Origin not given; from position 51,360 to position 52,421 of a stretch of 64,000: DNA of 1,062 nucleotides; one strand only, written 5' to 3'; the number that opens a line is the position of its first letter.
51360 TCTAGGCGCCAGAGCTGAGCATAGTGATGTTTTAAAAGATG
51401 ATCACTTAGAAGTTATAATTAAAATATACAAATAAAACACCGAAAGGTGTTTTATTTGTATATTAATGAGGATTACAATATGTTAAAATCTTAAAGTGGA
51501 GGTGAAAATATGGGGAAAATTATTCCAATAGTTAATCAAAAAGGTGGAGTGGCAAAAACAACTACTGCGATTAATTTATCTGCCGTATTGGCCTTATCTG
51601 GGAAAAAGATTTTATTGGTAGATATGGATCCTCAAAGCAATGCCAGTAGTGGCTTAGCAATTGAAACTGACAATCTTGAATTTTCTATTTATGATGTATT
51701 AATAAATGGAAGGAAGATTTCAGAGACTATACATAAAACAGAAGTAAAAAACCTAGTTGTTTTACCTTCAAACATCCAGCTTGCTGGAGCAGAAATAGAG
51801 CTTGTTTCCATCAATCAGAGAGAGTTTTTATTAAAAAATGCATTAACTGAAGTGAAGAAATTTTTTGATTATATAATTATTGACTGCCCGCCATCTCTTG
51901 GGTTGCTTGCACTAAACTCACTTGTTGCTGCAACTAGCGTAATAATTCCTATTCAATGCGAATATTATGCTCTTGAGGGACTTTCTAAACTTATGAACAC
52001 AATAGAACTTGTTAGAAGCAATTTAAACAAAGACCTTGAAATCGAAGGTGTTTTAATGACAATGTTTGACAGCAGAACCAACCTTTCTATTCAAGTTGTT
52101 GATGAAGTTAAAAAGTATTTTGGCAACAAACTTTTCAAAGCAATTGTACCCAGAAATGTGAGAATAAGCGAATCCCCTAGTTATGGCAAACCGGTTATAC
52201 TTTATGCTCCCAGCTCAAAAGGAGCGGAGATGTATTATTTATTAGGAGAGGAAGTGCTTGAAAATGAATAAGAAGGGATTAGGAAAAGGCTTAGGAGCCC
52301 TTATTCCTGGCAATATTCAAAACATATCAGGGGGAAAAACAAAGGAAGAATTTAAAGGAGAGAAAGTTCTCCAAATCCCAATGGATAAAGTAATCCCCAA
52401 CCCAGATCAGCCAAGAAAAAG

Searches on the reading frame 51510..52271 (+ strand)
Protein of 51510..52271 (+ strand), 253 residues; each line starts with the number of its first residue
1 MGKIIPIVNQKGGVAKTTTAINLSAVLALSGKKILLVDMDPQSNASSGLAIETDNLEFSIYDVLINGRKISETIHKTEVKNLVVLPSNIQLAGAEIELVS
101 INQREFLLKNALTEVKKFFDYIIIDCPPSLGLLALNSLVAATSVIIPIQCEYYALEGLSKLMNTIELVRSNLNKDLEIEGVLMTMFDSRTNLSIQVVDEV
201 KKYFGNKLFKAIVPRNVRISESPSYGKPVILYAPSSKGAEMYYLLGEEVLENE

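Call 8: search_protein_families(library=ncbifam, proteins=[window:51510-52271:+])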
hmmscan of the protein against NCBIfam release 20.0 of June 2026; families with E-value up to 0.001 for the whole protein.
window:51510-52271:+ (253 aa): 27 families (the best 25 are shown)
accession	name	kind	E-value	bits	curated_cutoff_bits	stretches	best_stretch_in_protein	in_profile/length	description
TIGR03453.1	partition_RepA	equivalog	1.4e-33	116.3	348.45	1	4-221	106-342/387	plasmid partitioning protein RepA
NF041546.1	ParA_partition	equivalog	4.1e-29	101.6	180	2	4-78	1-74/203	ParA family partition ATPase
NF041283.1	PrgP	equivalog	5.1e-28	98.2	400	1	1-220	1-229/297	ParA superfamily DNA segregation protein PrgP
TIGR01969.1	minD_arch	subfamily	5.1e-27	94.6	201.75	1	4-250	2-231/251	cell division ATPase MinD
TIGR01968.1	minD_bact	equivalog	3e-20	72.7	212.9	1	3-238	2-226/261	septum site-determining protein MinD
NF010443.0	PRK13869.1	subfamily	7.9e-20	71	446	1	4-162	123-295/405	plasmid-partitioning protein RepA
TIGR03371.1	cellulose_yhjQ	equivalog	3.8e-16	59.3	157.85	1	3-241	2-233/246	cellulose biosynthesis protein BcsQ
NF010259.0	PRK13705.1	equivalog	2.3e-15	56.5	725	1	4-213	108-332/388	plasmid-partitioning protein SopA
TIGR01007.1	eps_fam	subfamily_domain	2.5e-14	53.3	108.05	1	3-131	18-139/204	polysaccharide biosynthesis tyrosine autokinase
NF009701.0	PRK13230.1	subfamily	7.2e-12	44.9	350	1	8-54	6-52/291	nitrogenase reductase-like protein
TIGR01287.1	nifH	equivalog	3.4e-11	43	394.35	1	10-50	7-47/275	nitrogenase iron protein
NF033200.1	F430_CfbC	exception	5.2e-11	42.4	402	1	9-50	6-47/260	Ni-sirohydrochlorin a,c-diamide reductive cyclase ATP-dependent reductase subunit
TIGR03018.1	pepcterm_TyrKin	hypoth_equivalog_domain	7.4e-10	38.5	230.65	1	12-140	45-170/207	XrtA-associated tyrosine autokinase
NF008568.0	PRK11519.1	equivalog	2e-08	32.9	1068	1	12-160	536-675/720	tyrosine-protein kinase Wzc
TIGR01005.1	eps_transp_fam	subfamily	5.2e-08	31.5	411.7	1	4-191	548-723/754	exopolysaccharide transport protein family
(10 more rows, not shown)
